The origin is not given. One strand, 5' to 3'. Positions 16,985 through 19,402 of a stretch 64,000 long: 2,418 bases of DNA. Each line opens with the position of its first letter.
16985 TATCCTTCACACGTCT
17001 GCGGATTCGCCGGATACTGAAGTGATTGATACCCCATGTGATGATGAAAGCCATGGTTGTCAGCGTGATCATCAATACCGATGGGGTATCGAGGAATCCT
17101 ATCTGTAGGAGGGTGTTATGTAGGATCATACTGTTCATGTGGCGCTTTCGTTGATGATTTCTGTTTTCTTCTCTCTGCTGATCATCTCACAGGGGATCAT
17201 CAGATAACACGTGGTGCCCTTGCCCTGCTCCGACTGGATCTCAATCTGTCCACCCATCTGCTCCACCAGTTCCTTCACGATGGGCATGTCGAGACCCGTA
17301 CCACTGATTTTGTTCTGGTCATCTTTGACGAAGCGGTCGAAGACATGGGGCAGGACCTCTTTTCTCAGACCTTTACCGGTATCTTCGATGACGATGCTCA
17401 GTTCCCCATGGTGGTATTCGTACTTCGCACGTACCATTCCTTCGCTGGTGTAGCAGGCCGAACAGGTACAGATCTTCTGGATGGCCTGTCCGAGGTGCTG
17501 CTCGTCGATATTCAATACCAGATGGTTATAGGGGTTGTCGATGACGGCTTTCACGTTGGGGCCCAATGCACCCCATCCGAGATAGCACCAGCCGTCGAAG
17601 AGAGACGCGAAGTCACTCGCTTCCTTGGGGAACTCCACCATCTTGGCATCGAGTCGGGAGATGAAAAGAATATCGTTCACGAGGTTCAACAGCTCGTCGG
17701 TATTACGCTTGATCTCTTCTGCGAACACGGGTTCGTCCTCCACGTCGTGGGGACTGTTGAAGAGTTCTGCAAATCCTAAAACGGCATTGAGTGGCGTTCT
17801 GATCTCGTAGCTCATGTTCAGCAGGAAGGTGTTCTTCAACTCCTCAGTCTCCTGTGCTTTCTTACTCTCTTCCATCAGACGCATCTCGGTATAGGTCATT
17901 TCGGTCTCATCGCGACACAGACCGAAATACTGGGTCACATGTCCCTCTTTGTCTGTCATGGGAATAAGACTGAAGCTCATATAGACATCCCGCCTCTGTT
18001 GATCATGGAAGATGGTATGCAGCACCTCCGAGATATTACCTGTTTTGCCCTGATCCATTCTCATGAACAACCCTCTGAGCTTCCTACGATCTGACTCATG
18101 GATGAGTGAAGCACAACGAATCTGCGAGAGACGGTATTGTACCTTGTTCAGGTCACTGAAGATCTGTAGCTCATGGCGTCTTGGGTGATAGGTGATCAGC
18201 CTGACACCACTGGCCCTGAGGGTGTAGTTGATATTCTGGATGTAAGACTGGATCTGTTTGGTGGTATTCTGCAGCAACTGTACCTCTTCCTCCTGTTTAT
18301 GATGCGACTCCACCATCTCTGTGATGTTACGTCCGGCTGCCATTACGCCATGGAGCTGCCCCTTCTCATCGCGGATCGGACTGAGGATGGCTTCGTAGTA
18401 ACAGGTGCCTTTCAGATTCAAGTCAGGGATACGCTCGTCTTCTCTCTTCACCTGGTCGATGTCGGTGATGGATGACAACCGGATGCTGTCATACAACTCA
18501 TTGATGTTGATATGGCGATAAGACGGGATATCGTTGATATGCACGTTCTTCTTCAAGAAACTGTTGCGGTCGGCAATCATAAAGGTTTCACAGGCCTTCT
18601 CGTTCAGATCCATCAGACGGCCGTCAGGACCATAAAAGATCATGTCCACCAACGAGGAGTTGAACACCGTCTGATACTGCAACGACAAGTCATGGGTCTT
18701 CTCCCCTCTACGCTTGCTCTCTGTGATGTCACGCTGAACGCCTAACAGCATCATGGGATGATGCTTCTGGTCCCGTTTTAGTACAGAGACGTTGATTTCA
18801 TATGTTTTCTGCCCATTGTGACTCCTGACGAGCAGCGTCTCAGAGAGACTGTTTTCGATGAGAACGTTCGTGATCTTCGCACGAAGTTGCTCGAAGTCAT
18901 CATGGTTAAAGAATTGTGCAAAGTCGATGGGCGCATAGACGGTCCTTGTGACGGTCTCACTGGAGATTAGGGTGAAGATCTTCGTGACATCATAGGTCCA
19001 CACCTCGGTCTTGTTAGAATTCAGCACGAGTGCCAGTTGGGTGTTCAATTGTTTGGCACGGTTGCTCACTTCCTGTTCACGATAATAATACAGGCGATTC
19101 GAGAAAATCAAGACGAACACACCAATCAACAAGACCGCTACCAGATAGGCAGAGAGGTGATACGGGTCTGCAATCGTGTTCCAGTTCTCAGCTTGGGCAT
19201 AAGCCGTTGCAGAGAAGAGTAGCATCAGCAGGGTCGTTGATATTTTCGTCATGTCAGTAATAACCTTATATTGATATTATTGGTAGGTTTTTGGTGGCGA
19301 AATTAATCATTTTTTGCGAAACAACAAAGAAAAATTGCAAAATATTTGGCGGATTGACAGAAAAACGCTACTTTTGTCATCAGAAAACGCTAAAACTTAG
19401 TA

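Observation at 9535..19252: Four-gene sensor kinase operon alternating canonical and His-less H-boxes, with no response regulator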

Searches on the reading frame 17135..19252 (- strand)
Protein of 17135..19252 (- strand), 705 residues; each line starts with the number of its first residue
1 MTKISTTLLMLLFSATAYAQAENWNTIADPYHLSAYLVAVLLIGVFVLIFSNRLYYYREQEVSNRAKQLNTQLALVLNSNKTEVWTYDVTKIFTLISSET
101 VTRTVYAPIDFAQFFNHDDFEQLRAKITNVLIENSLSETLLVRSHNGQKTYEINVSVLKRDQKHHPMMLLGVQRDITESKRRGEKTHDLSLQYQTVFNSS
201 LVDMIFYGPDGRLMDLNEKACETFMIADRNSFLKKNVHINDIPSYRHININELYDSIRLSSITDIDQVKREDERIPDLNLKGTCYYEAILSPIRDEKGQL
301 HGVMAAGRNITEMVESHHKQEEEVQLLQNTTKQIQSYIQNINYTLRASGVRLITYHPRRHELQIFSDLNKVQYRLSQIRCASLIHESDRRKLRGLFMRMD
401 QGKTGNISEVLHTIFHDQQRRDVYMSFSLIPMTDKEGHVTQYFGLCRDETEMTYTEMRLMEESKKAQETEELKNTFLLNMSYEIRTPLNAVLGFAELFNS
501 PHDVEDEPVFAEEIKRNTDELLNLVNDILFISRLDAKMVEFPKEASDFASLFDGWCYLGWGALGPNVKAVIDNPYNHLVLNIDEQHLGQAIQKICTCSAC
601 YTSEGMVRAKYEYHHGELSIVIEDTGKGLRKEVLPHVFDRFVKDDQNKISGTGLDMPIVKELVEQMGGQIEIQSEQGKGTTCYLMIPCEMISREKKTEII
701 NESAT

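Call 3: search_protein_families(library=pfam, proteins=[window:17135-19252:-], max_evalue=0.01)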
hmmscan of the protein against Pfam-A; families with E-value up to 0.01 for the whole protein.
window:17135-19252:- (705 aa): 5 families
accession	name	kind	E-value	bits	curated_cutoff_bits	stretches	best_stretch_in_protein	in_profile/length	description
PF02518.31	HATPase_c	-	5.7e-20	72.3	26.4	1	583-688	2-109/111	Histidine kinase-, DNA gyrase B-, and HSP90-like ATPase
PF00512.31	HisKA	-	5.4e-15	55.6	26.9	1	473-536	2-65/66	His Kinase A (phospho-acceptor) domain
PF08448.16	PAS_4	-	5.2e-12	46.4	23.1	1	200-313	3-108/110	PAS fold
PF13426.13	PAS_9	-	1.7e-11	44.7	27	1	204-312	3-103/103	PAS domain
PF00989.32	PAS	-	0.0016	18.9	22.6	0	383-448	49-112/113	PAS fold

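Call 4: search_protein_families(library=ncbifam, proteins=[window:17135-19252:-], max_evalue=0.01)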
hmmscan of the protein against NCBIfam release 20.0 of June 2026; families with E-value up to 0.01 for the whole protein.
window:17135-19252:- (705 aa): 77 families (the best 25 are shown)
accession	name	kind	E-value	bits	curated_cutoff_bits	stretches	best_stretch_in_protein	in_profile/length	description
NF033092.0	HK_WalK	equivalog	1.8e-36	125.9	725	1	421-688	323-594/594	cell wall metabolism sensor histidine kinase WalK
NF046044.1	PnpS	equivalog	3.5e-36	125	400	1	315-687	20-390/390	two-component system histidine kinase PnpS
NF041947.1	LuxQ_Vibrio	equivalog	6.2e-36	123.6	1200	1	439-698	438-706/843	quorum-sensing autoinducer 2 sensor kinase/phosphatase LuxQ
TIGR02956.1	TMAO_torS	equivalog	5e-35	120.9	676.5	1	464-698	455-692/967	TMAO reductase system sensor histidine kinase/response regulator TorS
NF008302.0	PRK11091.1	equivalog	3e-32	111.7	838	1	419-701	236-518/779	aerobic respiration two-component sensor histidine kinase ArcB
TIGR02966.1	phoR_proteo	equivalog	6e-29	101.1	334.2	1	462-681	103-328/333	phosphate regulon sensor histidine kinase PhoR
NF008318.0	PRK11107.1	equivalog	8.9e-29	100.1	890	1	463-694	283-524/920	two-component sensor histidine kinase BarA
NF047874.1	MASE3_PAS_HK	subfamily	2.2e-28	99.5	560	1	375-698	305-635/655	MASE3 domain-containing sensor histidine kinase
NF011874.0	PRK15347.1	equivalog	3.6e-28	98.1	852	1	458-693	383-619/921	two component system sensor kinase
NF038297.2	hybrid_HK_HrmK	equivalog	1.1e-24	87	725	1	458-698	220-467/607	hybrid histidine kinase/response regulator HrmK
NF033093.1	HK_VicK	exception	1.3e-23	83.4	680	1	447-689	183-436/448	cell wall metabolism sensor histidine kinase VicK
NF040691.1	MtrAB_MtrB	equivalog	3.2e-23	82.5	450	1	464-689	262-493/507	MtrAB system histidine kinase MtrB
NF045901.1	HisKinLetSLeg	equivalog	1.2e-21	76.4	1650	1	457-687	277-517/906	two-component system sensor histidine kinase LetS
NF050805.1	CellDivHKDivJCaul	equivalog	2.6e-21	75.5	1000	1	441-690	266-522/531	cell cycle sensor histidine kinase DivJ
NF008468.0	PRK11360.1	equivalog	4e-21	75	646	1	416-692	344-612/616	two-component system sensor histidine kinase AtoS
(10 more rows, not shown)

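Call 6: find_homologous_proteins(query=window:17135-19252:-, max_evalue=1e-20)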
Query window:17135-19252:- (705 aa): 1879 proteins with E <= 1e-20 among 8000 candidates; the best 120 are listed.
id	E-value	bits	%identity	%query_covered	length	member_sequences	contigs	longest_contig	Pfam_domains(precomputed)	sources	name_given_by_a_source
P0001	0.0e+0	1537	96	100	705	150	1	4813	PF13426.14,PF08448.17,PF02518.32,PF00512.32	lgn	-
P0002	0.0e+0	1526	95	99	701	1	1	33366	PF13426.14,PF08448.17,PF02518.32,PF00512.32,PF00989.32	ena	-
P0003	0.0e+0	1466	91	99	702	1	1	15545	PF13426.14,PF08448.17,PF02518.32,PF00512.32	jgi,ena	jgi:signal transduction histidine kinase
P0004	0.0e+0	1463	91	99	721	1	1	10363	PF13426.14,PF08448.17,PF02518.32,PF00512.32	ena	-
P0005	0.0e+0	1461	91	99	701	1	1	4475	PF13426.14,PF08448.17,PF02518.32,PF00512.32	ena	-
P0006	0.0e+0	1460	91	99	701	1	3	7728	PF13426.14,PF08448.17,PF02518.32,PF00512.32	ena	-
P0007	0.0e+0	1459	91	99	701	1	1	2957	PF13426.14,PF08448.17,PF02518.32,PF00512.32,PF00989.32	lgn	-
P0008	0.0e+0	1459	91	99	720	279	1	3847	PF13426.14,PF08448.17,PF02518.32,PF00512.32,PF00989.32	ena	-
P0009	0.0e+0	1459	91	99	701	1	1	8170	PF13426.14,PF08448.17,PF02518.32,PF00512.32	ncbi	-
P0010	0.0e+0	1458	91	99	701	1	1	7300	PF13426.14,PF08448.17,PF02518.32,PF00512.32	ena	-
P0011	0.0e+0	1458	91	99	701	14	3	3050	PF13426.14,PF08448.17,PF02518.32,PF00512.32,PF00989.32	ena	-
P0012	0.0e+0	1457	90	99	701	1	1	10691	PF13426.14,PF08448.17,PF02518.32,PF00512.32,PF00989.32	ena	-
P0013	0.0e+0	1457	91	99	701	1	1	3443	PF13426.14,PF08448.17,PF02518.32,PF00512.32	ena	-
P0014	0.0e+0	1457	91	99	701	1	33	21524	PF13426.14,PF08448.17,PF02518.32,PF00512.32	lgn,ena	-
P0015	0.0e+0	1457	91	99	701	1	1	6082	PF13426.14,PF08448.17,PF02518.32,PF00512.32,PF00989.32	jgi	jgi:signal transduction histidine kinase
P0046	0.0e+0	1306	81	99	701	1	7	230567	PF13426.14,PF08448.17,PF02518.32,PF00512.32,PF00989.32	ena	-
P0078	1.0e-277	941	58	97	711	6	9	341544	PF13426.14,PF08448.17,PF02518.32,PF00512.32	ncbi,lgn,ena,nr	ncbi:MAG: PAS domain S-box protein [Prevotella sp.]|nr:PAS domain S-box protein [Prevotella sp.]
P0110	1.6e-271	921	58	96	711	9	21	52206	PF13426.14,PF08448.17,PF02518.32,PF00512.32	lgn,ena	-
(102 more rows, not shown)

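Call 13: find_related_loci(query=A1, collection=genome_contigs, flank=10000)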
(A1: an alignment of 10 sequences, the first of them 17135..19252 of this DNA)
Query A1 (705 aa) in genome_contigs; peptide patterns used: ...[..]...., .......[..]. (x = any residue, [..] = any of these).
600 stretches matched a pattern (row limit reached: there are more); 594 encode a relative of the query (tblastn E <= 1e-3); the best 80 are kept; 80 distinct loci.
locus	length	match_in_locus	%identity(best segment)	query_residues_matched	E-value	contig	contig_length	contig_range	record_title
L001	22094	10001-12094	43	9-700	0e+0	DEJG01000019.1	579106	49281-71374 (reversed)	MAG TPA_asm: Prevotella sp. UBA2754 UBA2754_contig_2, whole genome shotgun sequence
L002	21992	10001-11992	42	38-696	4e-170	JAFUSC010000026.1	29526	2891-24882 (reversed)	MAG: Prevotella sp. isolate RGIG4775 Roe_deer_Reticulum-2__c48341, whole genome shotgun sequence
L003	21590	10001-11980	36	41-691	5e-137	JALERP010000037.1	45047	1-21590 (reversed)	MAG: Prevotella sp. isolate SUG272 k141_256674, whole genome shotgun sequence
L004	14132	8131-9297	36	164-689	3e-48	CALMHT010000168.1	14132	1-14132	MAG TPA_asm: uncultured Prevotella sp. isolate ERR1414267_bin.9_CONCOCT_v1.1_MAG genome assembly, contig: ERZ1749901.621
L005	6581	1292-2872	39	36-694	5e-47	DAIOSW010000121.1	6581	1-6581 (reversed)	MAG TPA_asm: Prevotella sp. isolate CTOTU1921 NODE_4681_length_6581_cov_5.519920, whole genome shotgun sequence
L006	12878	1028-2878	23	60-690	1e-36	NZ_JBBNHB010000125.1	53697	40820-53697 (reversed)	Bacteroides hominis strain CLA-AA-H207 CLAAAH207_contig_381_length_53697, whole genome shotgun sequence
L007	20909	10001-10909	31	378-687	6e-36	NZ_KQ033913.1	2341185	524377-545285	Parabacteroides goldsteinii DSM 19448 = WAL 12034 strain DSM 19448 aczIT-supercont1.2, whole genome shotgun sequence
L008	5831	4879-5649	33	428-687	2e-35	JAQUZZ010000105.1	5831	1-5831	MAG: Alistipes sp. isolate STD2_3 NODE_58987_length_5831_cov_2.495442_Sandtown_D2, whole genome shotgun sequence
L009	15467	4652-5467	31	431-688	7e-33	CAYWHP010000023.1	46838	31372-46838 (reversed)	MAG TPA_asm: uncultured Porphyromonadaceae bacterium isolate SRP272421_co1_454 genome assembly, contig: NODE_1305_length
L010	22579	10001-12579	30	378-699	1e-31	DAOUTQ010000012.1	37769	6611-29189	MAG TPA_asm: Bacteroidales bacterium isolate CSMAG_801 CSMAG_801_k141_173627_length_37769_cov_8.0000, whole genome shotg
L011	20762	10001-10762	32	452-697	7e-32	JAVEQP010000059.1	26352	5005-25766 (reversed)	MAG: Lentimicrobium sp. isolate BF_dRep_31 NODE_5409_length_26352_cov_19.722288_Biofilm4, whole genome shotgun sequence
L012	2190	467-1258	30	431-687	8e-32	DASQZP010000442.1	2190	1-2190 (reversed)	MAG TPA_asm: Bacteroidales bacterium isolate SMAG_U11095 k141_322591, whole genome shotgun sequence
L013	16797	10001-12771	31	403-687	5e-31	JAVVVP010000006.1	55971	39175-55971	MAG: Bacteroidaceae bacterium isolate CGS10Y2-bin81 NODE_490_length_55971_cov_12.888690, whole genome shotgun sequence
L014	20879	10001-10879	31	397-681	1e-30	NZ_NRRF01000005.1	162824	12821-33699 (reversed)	Thiocystis violacea strain DSM 208 scaffold0005, whole genome shotgun sequence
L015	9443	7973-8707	34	448-690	1e-31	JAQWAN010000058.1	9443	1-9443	MAG: Bacteroidaceae bacterium isolate STF2_198 NODE_22590_length_9443_cov_2.756977_Sandtown_F2, whole genome shotgun seq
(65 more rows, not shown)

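Call 14: find_encoding_contigs(protein=P0078, flank=10000, max_places=2)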
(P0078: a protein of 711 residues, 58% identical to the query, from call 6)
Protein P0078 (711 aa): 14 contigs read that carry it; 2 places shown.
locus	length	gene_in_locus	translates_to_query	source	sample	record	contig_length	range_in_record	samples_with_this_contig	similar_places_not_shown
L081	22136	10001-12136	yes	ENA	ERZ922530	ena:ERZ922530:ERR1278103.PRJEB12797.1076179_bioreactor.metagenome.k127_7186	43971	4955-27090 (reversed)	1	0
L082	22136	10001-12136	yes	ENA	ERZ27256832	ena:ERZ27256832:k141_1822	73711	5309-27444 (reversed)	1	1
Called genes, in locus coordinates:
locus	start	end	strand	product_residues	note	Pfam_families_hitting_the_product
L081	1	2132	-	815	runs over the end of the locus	PF00930:DPPIV_N (faint), PF26549:Tricorn_N, PF00326:Peptidase_S9, PF02129:Peptidase_S15 (faint)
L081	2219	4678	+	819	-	PF00932:LTD, PF13290:CHB_HEX_C_1, PF13287:Fn3_assoc, PF08757:CotH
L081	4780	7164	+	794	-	PF00932:LTD (faint), PF13290:CHB_HEX_C_1, PF13287:Fn3_assoc (weak), PF08757:CotH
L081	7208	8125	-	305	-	PF16745:RsgA_N, PF03193:RsgA_GTPase, PF00009:GTP_EFTU (faint), PF01926:MMR_HSR1 (weak)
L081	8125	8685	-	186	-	PF01765:RRF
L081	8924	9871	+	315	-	PF00291:PALP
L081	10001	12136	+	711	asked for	PF08448:PAS_4 (faint), PF13426:PAS_9 (weak), PF00512:HisKA, PF02518:HATPase_c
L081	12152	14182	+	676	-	PF08448:PAS_4 (faint), PF00512:HisKA, PF02518:HATPase_c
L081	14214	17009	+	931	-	PF00497:SBP_bac_3, PF13426:PAS_9 (faint), PF08448:PAS_4 (faint), PF00512:HisKA, PF02518:HATPase_c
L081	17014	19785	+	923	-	PF00497:SBP_bac_3, PF08448:PAS_4 (faint), PF13426:PAS_9 (faint), PF00512:HisKA, PF02518:HATPase_c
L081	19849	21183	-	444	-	PF03600:CitMHS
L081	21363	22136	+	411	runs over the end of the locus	PF03435:Sacchrp_dh_NADP, PF16653:Sacchrp_dh_C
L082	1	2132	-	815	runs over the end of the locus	PF00930:DPPIV_N (faint), PF26549:Tricorn_N, PF00326:Peptidase_S9, PF02129:Peptidase_S15 (faint)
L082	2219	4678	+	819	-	PF00932:LTD, PF13290:CHB_HEX_C_1, PF13287:Fn3_assoc, PF08757:CotH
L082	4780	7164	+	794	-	PF00932:LTD (faint), PF13290:CHB_HEX_C_1, PF13287:Fn3_assoc (weak), PF08757:CotH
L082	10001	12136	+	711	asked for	PF08448:PAS_4 (faint), PF13426:PAS_9 (weak), PF00512:HisKA, PF02518:HATPase_c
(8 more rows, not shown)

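Call 15: find_encoding_contigs(protein=P0110, flank=10000, max_places=2)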
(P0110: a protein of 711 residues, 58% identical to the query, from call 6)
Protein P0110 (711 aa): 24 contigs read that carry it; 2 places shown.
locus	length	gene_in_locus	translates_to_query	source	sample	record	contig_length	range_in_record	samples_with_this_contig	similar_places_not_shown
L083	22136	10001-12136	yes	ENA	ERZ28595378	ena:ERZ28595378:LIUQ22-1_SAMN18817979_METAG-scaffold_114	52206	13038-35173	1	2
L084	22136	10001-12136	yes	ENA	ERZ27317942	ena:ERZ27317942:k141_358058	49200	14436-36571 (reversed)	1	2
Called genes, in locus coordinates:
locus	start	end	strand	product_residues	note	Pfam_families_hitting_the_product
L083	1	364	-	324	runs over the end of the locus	PF14391:DUF4421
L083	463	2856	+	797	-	PF15979:Glyco_hydro_115, PF17829:GH115_C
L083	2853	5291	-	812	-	PF02129:Peptidase_S15 (faint), PF26549:Tricorn_N, PF00326:Peptidase_S9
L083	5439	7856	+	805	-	PF00932:LTD, PF13290:CHB_HEX_C_1, PF13287:Fn3_assoc (weak), PF08757:CotH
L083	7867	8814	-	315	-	PF16745:RsgA_N, PF13191:AAA_16 (faint), PF03193:RsgA_GTPase, PF00009:GTP_EFTU (faint), PF01926:MMR_HSR1 (weak)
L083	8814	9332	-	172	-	PF01765:RRF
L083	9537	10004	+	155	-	PF18962:Por_Secre_tail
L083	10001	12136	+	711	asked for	PF08448:PAS_4 (faint), PF13426:PAS_9, PF00512:HisKA, PF02518:HATPase_c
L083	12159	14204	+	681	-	PF08448:PAS_4 (faint), PF00512:HisKA, PF02518:HATPase_c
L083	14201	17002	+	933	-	PF00497:SBP_bac_3, PF08448:PAS_4 (faint), PF13426:PAS_9 (faint), PF00512:HisKA, PF02518:HATPase_c, PF13581:HATPase_c_2 (weak)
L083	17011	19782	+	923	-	PF00497:SBP_bac_3, PF08448:PAS_4 (faint), PF13426:PAS_9 (faint), PF00512:HisKA, PF02518:HATPase_c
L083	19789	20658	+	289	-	PF02311:AraC_binding, PF00165:HTH_AraC, PF12833:HTH_18, PF00165:HTH_AraC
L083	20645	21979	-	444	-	PF03600:CitMHS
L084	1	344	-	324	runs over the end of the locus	PF14391:DUF4421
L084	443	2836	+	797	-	PF15979:Glyco_hydro_115, PF17829:GH115_C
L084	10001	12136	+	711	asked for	PF08448:PAS_4 (faint), PF13426:PAS_9, PF00512:HisKA, PF02518:HATPase_c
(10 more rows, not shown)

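Call 16: find_encoding_contigs(protein=P0046, flank=10000, max_places=2)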
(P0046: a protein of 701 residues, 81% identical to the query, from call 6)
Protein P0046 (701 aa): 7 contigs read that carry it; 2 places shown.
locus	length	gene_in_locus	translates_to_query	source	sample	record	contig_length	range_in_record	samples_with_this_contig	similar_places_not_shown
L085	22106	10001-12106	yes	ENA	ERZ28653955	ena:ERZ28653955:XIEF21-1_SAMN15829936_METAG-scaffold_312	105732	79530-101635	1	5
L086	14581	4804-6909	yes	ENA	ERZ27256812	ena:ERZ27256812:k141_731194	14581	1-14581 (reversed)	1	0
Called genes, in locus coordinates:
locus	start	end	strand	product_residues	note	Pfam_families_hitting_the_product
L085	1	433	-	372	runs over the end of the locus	PF02463:SMC_N, PF11398:DUF2813 (faint), PF13476:AAA_23 (weak), PF13175:AAA_15 (weak), PF13304:AAA_21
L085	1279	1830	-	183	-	PF00908:dTDP_sugar_isom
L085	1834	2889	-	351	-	-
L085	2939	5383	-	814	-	PF02563:Poly_export, PF10531:SLBB, PF22461:SLBB_2, PF10531:SLBB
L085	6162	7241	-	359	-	PF03054:tRNA_Me_trans, PF20259:tRNA_Me_trans_M, PF20258:tRNA_Me_trans_C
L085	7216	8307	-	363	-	PF14391:DUF4421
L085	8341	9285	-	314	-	PF16745:RsgA_N, PF13191:AAA_16 (faint), PF03193:RsgA_GTPase, PF00009:GTP_EFTU (faint), PF01926:MMR_HSR1 (weak)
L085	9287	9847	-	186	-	PF01765:RRF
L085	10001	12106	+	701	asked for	PF08448:PAS_4 (faint), PF00989:PAS (faint), PF13426:PAS_9 (faint), PF00512:HisKA, PF02518:HATPase_c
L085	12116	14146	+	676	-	PF08448:PAS_4 (faint), PF00512:HisKA, PF02518:HATPase_c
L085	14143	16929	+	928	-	PF00497:SBP_bac_3, PF00989:PAS (faint), PF13426:PAS_9 (faint), PF08448:PAS_4 (weak), PF00512:HisKA, PF02518:HATPase_c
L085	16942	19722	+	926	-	PF00497:SBP_bac_3, PF13426:PAS_9 (faint), PF08448:PAS_4 (faint), PF00512:HisKA, PF02518:HATPase_c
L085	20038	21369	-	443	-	PF03600:CitMHS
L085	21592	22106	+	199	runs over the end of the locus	PF20326:DUF6621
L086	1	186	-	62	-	?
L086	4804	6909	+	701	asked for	PF08448:PAS_4 (faint), PF00989:PAS (faint), PF13426:PAS_9 (faint), PF00512:HisKA, PF02518:HATPase_c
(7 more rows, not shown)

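Call 29: search_protein_families(library=pfam, proteins=[L003:6990-7712:+, L003:7718-9115:+, L083:19789-20658:+], max_evalue=0.001)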
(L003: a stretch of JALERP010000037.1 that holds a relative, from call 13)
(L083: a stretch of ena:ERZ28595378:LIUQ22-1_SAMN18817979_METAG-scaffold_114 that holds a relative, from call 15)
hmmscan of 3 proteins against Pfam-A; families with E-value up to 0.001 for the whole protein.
L003:6990-7712:+ (241 aa): 2 families
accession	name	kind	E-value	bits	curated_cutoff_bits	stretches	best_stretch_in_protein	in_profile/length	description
PF00072.30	Response_reg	-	7.9e-25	87.6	30.2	1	19-129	1-110/111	Response regulator receiver domain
PF00486.34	Trans_reg_C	-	6.4e-22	77.9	26.2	1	166-239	1-77/77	Transcriptional regulatory protein, C terminal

L003:7718-9115:+ (465 aa): 2 families
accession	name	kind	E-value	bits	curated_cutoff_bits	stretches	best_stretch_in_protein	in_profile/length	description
PF02518.31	HATPase_c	-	4.4e-25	88.7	26.4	1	356-463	3-107/111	Histidine kinase-, DNA gyrase B-, and HSP90-like ATPase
PF00512.31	HisKA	-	1.3e-13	51.2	26.9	1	243-309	2-66/66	His Kinase A (phospho-acceptor) domain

L083:19789-20658:+ (289 aa): 3 families
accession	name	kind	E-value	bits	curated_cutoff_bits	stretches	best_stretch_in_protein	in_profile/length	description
PF12833.13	HTH_18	-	6.6e-23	81.3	33.6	1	210-287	1-78/80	Helix-turn-helix domain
PF00165.29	HTH_AraC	-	5.7e-21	74.6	26.6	2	250-287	2-41/42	Bacterial regulatory helix-turn-helix proteins, AraC family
PF02311.25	AraC_binding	-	1.1e-11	45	21.1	1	40-129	11-96/135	AraC-like ligand binding domain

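Call 40: list_cluster_members(proteins=[window:17135-19252:-, window:12322-15111:-, window:15108-17138:-, window:9535-12303:-])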
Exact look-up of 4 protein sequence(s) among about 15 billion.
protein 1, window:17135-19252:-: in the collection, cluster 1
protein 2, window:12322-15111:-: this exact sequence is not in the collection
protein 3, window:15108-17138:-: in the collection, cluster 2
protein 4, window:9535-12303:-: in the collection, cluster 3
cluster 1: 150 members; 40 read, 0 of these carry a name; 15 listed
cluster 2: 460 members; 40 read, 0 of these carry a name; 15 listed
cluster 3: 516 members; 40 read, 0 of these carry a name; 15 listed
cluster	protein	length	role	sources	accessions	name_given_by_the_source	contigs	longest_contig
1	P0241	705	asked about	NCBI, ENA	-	-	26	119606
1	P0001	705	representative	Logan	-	-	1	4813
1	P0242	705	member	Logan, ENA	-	-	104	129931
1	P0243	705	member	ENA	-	-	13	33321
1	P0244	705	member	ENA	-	-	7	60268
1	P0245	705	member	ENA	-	-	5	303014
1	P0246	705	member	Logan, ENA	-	-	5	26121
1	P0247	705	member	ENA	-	-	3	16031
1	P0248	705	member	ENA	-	-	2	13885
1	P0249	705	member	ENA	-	-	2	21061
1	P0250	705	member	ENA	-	-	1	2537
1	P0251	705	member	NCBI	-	-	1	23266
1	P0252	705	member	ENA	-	-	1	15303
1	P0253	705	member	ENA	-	-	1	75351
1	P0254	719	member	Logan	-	-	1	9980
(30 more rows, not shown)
